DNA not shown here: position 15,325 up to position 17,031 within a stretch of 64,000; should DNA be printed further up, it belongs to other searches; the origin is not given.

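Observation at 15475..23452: Whole module is syntenic with the Acidithiobacillus rus iron-respiration operon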

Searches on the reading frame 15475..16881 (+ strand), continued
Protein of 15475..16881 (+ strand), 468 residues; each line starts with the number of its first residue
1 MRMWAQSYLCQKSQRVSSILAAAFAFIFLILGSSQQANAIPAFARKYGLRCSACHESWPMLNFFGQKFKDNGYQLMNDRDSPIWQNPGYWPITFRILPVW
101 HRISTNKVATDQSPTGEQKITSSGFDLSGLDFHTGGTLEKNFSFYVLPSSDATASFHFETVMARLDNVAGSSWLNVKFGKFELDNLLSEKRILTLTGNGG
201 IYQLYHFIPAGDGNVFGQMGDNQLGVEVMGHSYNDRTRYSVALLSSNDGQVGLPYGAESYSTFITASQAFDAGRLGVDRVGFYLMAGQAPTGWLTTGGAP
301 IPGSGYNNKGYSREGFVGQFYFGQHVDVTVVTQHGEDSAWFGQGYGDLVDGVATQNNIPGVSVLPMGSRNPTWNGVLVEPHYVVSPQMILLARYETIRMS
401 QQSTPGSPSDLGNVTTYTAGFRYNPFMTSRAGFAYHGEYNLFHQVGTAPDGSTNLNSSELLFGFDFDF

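Call 54: find_encoding_contigs(protein=P0116, flank=10000, max_places=2)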
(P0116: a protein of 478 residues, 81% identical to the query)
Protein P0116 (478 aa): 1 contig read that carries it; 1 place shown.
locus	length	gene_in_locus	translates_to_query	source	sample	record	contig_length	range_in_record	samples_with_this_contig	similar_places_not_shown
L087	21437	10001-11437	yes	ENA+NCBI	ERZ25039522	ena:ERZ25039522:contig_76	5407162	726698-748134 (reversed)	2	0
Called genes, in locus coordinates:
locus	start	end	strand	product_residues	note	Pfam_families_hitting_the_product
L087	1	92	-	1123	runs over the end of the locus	PF00082:Peptidase_S8, PF06280:fn3_5 (faint)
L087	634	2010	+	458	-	-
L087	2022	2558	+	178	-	-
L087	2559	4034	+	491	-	PF12729:4HB_MCP_1, PF00512:HisKA, PF02518:HATPase_c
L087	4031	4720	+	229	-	PF00072:Response_reg, PF00486:Trans_reg_C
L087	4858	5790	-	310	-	PF13620:CarboxypepD_reg (weak), PF14686:fn3_3 (weak), PF22904:NOMO1-like_2nd (weak)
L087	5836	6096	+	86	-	-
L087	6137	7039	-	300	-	PF01040:UbiA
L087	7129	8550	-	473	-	-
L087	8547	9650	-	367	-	-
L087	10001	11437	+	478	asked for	-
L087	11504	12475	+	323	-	PF13442:Cytochrome_CBB3, PF00034:Cytochrom_C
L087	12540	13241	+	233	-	PF13620:CarboxypepD_reg, PF13715:CarbopepD_reg_2 (weak), PF14686:fn3_3 (weak)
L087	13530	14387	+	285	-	PF01740:STAS, PF13466:STAS_2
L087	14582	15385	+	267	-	PF00116:COX2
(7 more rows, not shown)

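Call 55: find_encoding_contigs(protein=P0127, flank=10000, max_places=1)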
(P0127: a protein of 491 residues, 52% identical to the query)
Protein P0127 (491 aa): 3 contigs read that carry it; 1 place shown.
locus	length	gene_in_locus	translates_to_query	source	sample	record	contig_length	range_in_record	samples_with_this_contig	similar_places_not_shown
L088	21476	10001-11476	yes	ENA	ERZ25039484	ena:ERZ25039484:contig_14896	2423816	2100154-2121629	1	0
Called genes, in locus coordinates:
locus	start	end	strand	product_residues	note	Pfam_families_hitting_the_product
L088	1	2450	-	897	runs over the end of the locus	PF12704:MacB_PCD, PF02687:FtsX, PF12704:MacB_PCD, PF02687:FtsX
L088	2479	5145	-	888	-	PF12704:MacB_PCD, PF02687:FtsX, PF12704:MacB_PCD, PF02687:FtsX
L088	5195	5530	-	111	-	PF03551:PadR, PF13601:HTH_34 (weak)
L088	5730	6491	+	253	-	-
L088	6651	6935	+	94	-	PF05015:HigB-like_toxin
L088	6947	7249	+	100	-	PF13560:HTH_31 (faint), PF01381:HTH_3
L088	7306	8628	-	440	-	PF08239:SH3_3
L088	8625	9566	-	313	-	-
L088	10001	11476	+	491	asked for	-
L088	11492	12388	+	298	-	PF13442:Cytochrome_CBB3, PF00034:Cytochrom_C, PF13442:Cytochrome_CBB3 (weak)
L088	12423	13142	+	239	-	PF13715:CarbopepD_reg_2 (faint), PF13620:CarboxypepD_reg, PF14686:fn3_3 (weak)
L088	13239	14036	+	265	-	PF00116:COX2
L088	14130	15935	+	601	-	PF00115:COX1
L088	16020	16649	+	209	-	PF00510:COX3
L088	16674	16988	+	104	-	PF03626:COX4_pro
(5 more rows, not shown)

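Call 56: find_encoding_contigs(protein=P0154, flank=10000, max_places=1)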
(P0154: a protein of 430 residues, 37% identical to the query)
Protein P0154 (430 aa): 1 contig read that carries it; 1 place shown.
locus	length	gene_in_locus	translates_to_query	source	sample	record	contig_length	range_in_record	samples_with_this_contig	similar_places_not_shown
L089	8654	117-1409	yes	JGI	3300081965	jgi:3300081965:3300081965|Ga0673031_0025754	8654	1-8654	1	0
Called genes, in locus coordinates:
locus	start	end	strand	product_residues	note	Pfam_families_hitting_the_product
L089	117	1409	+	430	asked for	-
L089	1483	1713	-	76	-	PF12844:HTH_19, PF01381:HTH_3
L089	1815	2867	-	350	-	PF01479:S4, PF00849:PseudoU_synth_2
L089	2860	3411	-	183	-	PF01252:Peptidase_A8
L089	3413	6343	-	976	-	PF00133:tRNA-synt_1, PF09334:tRNA-synt_1g, PF13603:tRNA-synt_1_2 (weak), PF09334:tRNA-synt_1g (weak), PF01406:tRNA-synt_1e (weak), PF01921:tRNA-synt_1f (weak), PF08264:Anticodon_1, PF06827:zf-FPG_IleRS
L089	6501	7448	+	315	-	PF08369:PCP_red, PF06778:Chlor_dismutase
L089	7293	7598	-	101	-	-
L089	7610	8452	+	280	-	-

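Call 57: find_encoding_contigs(protein=P0241, flank=10000, max_places=1)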
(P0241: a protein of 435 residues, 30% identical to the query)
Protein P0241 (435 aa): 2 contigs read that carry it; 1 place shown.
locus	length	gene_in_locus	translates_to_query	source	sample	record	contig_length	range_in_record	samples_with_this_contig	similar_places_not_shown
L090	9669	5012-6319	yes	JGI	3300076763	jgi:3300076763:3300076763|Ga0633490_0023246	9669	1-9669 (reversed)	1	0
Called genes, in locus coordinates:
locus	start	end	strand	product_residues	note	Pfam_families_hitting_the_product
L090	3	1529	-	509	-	?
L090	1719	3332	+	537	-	-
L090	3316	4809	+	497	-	-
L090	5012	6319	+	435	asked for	-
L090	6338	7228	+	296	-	PF00034:Cytochrom_C (weak), PF13442:Cytochrome_CBB3 (weak), PF00034:Cytochrom_C, PF13442:Cytochrome_CBB3 (weak)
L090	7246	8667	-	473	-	-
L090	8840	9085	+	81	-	-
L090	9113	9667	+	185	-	?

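Call 61: find_homologous_proteins(query=A1, max_evalue=0.001)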
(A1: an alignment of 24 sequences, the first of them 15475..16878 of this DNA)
Query A1 (24 sequences) (468 aa, profile of the alignment): 5613 proteins with E <= 0.001 among 8000 candidates; the best 120 are listed.
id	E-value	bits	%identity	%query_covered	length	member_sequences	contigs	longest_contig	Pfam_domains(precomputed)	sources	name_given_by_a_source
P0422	3.2e-164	565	-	-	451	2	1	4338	-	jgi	jgi:hypothetical protein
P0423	1.6e-163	563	58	92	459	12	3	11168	-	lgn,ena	-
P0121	4.1e-163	562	63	100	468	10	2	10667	-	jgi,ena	-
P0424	2.4e-162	559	57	96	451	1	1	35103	-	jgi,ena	-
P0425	5.4e-162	558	-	-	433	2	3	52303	-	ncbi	-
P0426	5.6e-162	558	63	100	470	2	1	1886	-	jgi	-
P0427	1.1e-161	557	64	100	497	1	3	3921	-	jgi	-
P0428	2.0e-161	556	63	100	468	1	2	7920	-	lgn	-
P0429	2.2e-161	556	63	100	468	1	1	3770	-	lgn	-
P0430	2.2e-161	556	62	100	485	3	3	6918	-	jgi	-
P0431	2.3e-161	556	62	100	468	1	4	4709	-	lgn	-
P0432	2.9e-161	555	62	100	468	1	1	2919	-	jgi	-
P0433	4.8e-161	555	50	96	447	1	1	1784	-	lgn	-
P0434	5.0e-161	555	62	100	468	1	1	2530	-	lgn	-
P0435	7.1e-161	554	63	100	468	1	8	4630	-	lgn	-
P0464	7.0e-160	551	62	100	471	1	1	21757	-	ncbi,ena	-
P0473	1.2e-159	550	63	100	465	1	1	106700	-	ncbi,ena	-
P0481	2.3e-159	549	65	100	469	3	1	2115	-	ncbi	-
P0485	2.8e-159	549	-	-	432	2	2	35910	-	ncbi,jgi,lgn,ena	-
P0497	5.1e-159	548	62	96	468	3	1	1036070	-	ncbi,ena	-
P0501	6.1e-159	548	54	97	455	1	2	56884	-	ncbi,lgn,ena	-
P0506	6.4e-159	548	-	-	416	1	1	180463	-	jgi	jgi:hypothetical protein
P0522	2.0e-158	546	64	100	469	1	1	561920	-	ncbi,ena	-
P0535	3.8e-158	545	50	98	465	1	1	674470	-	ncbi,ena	-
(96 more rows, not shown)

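Call 62: list_cluster_members(proteins=[P0425, P0485, P0464, P0473, P0481, P0497, P0501, P0522, P0535, P0010])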
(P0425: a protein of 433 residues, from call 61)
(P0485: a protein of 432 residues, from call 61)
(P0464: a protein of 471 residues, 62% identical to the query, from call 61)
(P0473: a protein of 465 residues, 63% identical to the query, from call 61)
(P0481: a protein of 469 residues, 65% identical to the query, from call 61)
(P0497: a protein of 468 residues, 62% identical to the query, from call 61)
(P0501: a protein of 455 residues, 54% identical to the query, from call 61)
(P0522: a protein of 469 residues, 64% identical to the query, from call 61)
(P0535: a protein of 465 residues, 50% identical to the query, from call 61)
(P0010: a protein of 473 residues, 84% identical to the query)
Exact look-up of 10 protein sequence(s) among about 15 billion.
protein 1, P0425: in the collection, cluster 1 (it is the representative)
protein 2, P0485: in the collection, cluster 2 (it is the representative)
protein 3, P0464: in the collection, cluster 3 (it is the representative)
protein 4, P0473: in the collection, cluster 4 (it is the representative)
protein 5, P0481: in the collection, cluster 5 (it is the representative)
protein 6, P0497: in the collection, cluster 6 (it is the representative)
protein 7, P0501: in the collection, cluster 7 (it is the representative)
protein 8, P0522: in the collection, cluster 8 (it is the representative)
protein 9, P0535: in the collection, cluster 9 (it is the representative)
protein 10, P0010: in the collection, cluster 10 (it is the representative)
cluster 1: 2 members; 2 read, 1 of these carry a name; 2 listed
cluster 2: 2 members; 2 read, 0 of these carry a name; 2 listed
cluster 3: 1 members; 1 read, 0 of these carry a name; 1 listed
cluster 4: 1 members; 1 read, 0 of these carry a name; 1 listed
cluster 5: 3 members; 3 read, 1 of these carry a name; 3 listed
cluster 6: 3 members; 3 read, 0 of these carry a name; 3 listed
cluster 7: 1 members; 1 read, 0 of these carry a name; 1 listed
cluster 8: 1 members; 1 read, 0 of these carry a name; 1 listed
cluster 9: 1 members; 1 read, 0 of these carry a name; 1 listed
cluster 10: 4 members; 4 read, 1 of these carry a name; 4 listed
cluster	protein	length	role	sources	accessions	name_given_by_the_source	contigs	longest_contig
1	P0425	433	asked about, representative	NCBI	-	-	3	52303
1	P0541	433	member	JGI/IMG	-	hypothetical protein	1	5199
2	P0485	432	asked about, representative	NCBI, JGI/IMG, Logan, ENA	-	-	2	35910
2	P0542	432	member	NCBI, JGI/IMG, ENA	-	-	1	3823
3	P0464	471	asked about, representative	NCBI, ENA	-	-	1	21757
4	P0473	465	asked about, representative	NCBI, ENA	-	-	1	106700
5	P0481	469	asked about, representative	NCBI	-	-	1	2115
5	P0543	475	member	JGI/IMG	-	hypothetical protein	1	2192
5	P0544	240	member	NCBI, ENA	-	-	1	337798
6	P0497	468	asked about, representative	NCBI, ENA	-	-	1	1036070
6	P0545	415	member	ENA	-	-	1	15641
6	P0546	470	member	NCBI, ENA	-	-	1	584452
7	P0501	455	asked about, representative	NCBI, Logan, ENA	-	-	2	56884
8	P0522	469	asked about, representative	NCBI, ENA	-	-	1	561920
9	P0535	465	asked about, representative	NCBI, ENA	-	-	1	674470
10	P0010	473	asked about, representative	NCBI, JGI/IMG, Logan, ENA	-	-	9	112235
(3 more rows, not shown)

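Call 63: find_encoding_contigs(protein=P0506, flank=10000, max_places=1)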
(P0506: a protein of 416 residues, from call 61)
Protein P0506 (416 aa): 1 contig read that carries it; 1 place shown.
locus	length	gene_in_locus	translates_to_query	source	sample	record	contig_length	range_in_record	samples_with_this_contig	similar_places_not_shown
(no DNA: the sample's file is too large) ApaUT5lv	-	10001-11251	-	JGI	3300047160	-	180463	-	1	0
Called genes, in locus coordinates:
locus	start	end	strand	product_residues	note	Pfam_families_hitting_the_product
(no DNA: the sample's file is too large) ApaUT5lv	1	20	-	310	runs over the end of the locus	-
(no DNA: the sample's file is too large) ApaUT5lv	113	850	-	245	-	PF00005:ABC_tran, PF13304:AAA_21 (faint)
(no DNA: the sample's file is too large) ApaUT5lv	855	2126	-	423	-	PF25917:BSH_RND, PF25885:HH_EMRA, PF25876:HH_MFP_RND, PF25954:Beta-barrel_RND_2, PF25990:Beta-barrel_YknX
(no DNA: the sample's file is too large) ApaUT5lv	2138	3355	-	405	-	PF12704:MacB_PCD, PF02687:FtsX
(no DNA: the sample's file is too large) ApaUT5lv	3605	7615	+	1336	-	PF25852:DUF6242_C (faint), PF15902:Sortilin-Vps10 (faint)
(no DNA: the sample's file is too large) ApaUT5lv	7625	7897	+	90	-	-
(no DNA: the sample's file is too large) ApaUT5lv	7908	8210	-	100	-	-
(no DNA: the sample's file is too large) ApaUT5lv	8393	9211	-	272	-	-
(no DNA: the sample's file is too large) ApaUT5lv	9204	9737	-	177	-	PF04542:Sigma70_r2, PF08281:Sigma70_r4_2, PF04545:Sigma70_r4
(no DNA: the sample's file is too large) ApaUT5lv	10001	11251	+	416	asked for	-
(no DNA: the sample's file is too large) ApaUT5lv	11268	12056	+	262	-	PF00034:Cytochrom_C (weak), PF13442:Cytochrome_CBB3, PF00034:Cytochrom_C, PF13442:Cytochrome_CBB3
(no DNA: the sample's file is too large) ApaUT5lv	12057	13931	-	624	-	PF04371:PAD_porph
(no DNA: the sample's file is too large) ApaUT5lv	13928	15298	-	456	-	PF04389:Peptidase_M28 (weak), PF01546:Peptidase_M20, PF07687:M20_dimer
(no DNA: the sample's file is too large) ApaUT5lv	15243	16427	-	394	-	PF01757:Acyl_transf_3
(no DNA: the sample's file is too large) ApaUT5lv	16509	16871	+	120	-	-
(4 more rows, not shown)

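Call 77: search_protein_families(library=pfam, proteins=[L081:12544-13359:+], max_evalue=1)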
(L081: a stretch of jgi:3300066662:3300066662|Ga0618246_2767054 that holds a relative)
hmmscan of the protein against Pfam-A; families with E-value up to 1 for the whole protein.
L081:12544-13359:+ (271 aa): 0 families
